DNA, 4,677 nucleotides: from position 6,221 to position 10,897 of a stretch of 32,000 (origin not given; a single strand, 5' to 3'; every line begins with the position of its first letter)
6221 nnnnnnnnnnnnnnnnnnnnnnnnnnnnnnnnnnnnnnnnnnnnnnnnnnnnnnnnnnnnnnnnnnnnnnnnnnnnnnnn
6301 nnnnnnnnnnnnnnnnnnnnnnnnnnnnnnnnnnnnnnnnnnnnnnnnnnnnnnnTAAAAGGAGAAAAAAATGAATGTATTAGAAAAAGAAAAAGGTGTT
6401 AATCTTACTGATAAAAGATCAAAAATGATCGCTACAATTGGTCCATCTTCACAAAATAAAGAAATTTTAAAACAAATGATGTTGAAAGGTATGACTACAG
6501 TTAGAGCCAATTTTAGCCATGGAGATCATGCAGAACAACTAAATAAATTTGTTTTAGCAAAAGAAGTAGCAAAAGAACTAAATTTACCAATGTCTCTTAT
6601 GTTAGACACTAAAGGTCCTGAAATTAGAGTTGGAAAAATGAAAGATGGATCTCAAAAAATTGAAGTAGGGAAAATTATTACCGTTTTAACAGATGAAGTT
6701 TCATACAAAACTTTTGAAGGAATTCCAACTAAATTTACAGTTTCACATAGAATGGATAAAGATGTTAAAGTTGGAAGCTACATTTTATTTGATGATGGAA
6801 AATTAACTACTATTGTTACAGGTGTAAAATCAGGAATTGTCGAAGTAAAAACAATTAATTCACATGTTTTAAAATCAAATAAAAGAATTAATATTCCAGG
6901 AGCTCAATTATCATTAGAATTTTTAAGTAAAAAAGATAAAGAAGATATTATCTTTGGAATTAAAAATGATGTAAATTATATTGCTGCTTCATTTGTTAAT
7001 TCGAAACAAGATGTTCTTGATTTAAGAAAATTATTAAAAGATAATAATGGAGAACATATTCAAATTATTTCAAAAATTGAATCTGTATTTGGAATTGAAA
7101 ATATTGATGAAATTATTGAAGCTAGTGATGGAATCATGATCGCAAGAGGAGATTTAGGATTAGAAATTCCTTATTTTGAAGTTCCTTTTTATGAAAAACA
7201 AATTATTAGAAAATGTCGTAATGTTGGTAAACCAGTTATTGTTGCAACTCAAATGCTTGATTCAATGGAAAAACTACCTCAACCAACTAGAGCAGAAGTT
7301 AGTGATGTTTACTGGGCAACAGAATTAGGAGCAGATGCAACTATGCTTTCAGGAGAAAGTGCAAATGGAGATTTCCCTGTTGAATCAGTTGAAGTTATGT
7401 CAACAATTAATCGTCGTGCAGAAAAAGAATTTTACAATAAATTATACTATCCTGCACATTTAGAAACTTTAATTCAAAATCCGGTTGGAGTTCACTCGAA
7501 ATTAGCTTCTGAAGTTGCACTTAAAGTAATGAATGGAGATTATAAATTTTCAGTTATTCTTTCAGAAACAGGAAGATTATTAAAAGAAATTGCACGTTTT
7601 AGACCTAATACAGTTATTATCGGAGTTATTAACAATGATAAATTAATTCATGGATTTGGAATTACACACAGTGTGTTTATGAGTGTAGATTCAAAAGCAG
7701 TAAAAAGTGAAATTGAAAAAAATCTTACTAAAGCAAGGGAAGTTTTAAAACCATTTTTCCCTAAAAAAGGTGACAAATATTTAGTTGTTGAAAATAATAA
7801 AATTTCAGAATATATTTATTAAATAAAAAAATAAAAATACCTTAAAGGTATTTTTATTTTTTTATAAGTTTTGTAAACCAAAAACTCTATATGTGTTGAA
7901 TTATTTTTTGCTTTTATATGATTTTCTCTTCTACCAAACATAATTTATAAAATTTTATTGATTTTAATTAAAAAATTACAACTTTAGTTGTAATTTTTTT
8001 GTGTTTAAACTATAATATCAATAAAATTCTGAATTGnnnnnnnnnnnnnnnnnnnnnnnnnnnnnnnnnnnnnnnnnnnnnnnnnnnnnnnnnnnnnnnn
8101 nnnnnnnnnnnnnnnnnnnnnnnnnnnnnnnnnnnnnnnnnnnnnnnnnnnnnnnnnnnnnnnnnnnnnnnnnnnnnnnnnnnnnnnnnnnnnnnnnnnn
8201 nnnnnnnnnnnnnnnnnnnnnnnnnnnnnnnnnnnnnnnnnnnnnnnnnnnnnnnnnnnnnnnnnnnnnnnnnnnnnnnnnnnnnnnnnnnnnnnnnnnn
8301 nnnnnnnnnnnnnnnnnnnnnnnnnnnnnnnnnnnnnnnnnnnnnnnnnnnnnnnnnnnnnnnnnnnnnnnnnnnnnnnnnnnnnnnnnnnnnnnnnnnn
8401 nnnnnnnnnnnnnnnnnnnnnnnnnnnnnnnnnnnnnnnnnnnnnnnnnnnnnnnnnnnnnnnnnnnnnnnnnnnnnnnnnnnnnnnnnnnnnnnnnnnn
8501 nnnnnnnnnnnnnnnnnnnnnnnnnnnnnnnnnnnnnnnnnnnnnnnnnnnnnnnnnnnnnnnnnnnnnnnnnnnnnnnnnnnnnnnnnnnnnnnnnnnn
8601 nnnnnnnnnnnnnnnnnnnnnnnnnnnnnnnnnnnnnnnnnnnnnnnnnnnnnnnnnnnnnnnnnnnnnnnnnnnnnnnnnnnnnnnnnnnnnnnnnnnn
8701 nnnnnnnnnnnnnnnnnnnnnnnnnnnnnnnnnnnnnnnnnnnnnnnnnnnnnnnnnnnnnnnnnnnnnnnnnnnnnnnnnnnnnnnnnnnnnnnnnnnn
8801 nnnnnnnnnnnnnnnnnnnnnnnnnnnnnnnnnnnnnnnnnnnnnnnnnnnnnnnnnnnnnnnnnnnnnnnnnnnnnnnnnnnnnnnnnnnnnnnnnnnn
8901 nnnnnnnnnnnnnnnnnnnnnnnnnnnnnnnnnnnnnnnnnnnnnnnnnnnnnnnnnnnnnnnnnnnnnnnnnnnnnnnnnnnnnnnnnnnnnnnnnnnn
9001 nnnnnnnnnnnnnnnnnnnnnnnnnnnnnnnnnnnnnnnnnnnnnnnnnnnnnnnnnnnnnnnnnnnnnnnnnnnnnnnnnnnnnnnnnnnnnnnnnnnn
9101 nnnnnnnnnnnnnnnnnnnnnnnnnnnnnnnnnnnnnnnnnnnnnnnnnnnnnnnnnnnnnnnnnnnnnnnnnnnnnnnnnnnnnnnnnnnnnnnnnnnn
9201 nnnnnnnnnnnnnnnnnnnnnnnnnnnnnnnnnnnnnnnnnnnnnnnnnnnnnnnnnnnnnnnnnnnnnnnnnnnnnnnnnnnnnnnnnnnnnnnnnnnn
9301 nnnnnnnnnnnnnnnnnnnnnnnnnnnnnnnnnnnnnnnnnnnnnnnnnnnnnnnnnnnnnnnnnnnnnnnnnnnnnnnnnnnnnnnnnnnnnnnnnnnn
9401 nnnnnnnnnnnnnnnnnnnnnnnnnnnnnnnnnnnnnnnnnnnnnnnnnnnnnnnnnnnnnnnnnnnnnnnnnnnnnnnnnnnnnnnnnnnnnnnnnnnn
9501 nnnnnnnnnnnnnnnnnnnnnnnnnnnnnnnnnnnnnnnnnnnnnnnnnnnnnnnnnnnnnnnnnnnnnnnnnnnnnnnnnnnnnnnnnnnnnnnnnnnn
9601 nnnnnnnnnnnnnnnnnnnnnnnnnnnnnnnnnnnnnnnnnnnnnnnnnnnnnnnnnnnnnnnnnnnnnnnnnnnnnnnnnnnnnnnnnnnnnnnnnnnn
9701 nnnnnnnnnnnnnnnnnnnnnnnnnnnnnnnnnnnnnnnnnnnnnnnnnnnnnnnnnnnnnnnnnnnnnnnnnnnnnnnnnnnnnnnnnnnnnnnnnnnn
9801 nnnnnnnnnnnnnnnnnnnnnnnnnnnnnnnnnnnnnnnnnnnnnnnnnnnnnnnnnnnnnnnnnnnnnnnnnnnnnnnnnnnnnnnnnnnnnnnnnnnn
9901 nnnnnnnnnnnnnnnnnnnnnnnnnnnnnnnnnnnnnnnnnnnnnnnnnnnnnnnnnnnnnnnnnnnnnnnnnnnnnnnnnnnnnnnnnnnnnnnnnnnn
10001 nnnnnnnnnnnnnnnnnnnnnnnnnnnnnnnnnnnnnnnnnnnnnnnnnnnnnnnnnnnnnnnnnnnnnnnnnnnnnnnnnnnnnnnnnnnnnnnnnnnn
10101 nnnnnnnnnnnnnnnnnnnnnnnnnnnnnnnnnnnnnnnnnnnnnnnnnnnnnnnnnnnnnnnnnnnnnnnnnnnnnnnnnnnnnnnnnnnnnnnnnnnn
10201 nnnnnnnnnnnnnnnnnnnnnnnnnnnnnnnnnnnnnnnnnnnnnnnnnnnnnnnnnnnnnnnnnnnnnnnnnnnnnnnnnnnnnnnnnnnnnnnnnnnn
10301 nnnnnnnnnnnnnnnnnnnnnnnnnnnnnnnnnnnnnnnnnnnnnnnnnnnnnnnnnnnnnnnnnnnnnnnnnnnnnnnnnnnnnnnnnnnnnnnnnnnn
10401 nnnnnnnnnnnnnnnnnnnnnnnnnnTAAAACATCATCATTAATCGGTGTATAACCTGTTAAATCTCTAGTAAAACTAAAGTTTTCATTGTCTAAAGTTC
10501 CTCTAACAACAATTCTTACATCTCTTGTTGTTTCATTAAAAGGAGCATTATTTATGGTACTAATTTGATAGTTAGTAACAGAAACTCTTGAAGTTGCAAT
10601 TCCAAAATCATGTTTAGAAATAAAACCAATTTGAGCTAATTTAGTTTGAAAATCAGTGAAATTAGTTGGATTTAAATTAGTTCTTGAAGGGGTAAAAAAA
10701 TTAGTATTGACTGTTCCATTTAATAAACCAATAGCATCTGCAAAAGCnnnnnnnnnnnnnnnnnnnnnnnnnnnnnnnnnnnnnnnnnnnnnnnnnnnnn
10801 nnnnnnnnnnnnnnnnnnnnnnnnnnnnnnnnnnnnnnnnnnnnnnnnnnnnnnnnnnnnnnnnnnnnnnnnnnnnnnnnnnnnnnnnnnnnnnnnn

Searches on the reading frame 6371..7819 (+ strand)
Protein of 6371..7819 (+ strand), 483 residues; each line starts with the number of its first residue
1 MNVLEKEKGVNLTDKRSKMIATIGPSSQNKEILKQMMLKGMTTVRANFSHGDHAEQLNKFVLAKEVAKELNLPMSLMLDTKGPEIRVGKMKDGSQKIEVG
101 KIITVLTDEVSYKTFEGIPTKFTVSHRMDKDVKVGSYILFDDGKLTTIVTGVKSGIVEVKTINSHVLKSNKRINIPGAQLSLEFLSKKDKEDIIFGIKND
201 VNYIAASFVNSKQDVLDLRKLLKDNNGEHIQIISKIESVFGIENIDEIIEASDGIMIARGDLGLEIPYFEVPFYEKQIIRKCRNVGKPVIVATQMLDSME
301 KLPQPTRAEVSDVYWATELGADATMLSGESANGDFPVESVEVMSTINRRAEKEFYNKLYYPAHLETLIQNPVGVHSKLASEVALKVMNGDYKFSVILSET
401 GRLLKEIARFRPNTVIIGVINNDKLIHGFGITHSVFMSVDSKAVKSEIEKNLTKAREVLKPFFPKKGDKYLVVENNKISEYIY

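Call 13: find_related_loci(query=window:6371-7819:+, collection=genome_contigs, flank=10000)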
Query seq(483 aa) (483 aa) in genome_contigs; peptide patterns used: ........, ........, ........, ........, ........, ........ (x = any residue, [..] = any of these).
225 stretches matched a pattern; 94 encode a relative of the query (tblastn E <= 1e-3); the best 80 are kept; 80 distinct loci.
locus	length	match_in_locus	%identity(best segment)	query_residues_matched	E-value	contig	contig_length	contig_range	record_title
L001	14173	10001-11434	62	9-483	0e+0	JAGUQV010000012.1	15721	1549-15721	MAG: Mycoplasmataceae bacterium isolate AC_MYC01 c_000000123799, whole genome shotgun sequence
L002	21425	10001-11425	63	10-483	0e+0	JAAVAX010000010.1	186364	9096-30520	MAG: Mycoplasma sp. isolate Mgla_MAG_17-bin_6-ref_1 c_000000081761, whole genome shotgun sequence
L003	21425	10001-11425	63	10-483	0e+0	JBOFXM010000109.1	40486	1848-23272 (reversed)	MAG: Metamycoplasmataceae bacterium isolate WFFMC_MAG_526 k139_90184_flag=0_multi=61.8438_len=40486, whole genome shotgu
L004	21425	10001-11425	63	10-483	0e+0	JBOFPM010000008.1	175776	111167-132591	MAG: Metamycoplasmataceae bacterium isolate WFFMC_MAG_236 k139_661711_flag=0_multi=8.0148_len=175776, whole genome shotg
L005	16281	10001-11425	62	10-483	0e+0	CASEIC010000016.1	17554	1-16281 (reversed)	uncultured Mycoplasma sp. isolate CO.B2.metabat-bins.275 genome assembly, contig: CO.B2.metabat-bins.275.fa_k141_9810385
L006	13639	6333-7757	62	10-483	0e+0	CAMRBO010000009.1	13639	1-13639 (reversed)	MAG TPA_asm: uncultured Mycoplasma sp. isolate ERR3139992_bin.3_metaWRAP_v1.3_MAG genome assembly, contig: ERZ4740493.20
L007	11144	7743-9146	63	10-476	0e+0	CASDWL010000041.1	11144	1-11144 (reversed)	uncultured Mycoplasma sp. isolate Batch1_idba_bin.247 genome assembly, contig: Batch1_idba_bin.247.fa_k87_17914643, whol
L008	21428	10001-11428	61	9-483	0e+0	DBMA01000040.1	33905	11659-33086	MAG TPA_asm: Mycoplasma sp. UBA710 UBA710_contig_1292, whole genome shotgun sequence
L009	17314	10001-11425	63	10-483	0e+0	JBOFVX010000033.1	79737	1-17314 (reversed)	MAG: Metamycoplasmataceae bacterium isolate WFFMC_MAG_567 k139_90458_flag=0_multi=11.0033_len=79737, whole genome shotgu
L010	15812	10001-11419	61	11-483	0e+0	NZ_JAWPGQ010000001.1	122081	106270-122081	Mesomycoplasma ovipneumoniae strain 167 MoS167L09A_Contig_1, whole genome shotgun sequence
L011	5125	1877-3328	60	1-483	0e+0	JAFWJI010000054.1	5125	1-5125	MAG: Mycoplasmataceae bacterium isolate RGIG5792 Sheep_Ileum-5__c124359, whole genome shotgun sequence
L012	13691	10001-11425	62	7-480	0e+0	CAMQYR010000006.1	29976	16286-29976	MAG TPA_asm: uncultured Mycoplasma sp. isolate ERR3139998_bin.2_metaWRAP_v1.3_MAG genome assembly, contig: ERZ4740453.26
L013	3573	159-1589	62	8-483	0e+0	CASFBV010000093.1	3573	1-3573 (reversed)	uncultured Mycoplasma sp. isolate Batch3_idba_bin.1624 genome assembly, contig: Batch3_idba_bin.1624.fa_k87_32878209, wh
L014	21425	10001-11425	61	10-483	0e+0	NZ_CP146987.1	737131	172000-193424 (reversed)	Mesomycoplasma moatsii strain NCTC10158 chromosome, complete genome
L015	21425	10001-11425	61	3-476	0e+0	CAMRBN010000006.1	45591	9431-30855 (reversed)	MAG TPA_asm: uncultured Mycoplasma sp. isolate ERR3140027_bin.1_metaWRAP_v1.3_MAG genome assembly, contig: ERZ4740318.12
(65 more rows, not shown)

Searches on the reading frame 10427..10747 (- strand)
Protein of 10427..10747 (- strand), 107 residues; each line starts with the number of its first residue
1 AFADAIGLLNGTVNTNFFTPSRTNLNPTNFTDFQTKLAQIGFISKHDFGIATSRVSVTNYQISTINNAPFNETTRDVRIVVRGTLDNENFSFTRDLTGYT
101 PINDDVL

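Call 67: search_protein_families(library=pfam, max_evalue=10, proteins=[window:10427-10747:-])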
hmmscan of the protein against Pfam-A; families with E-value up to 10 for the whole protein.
seq(107 aa): 0 families
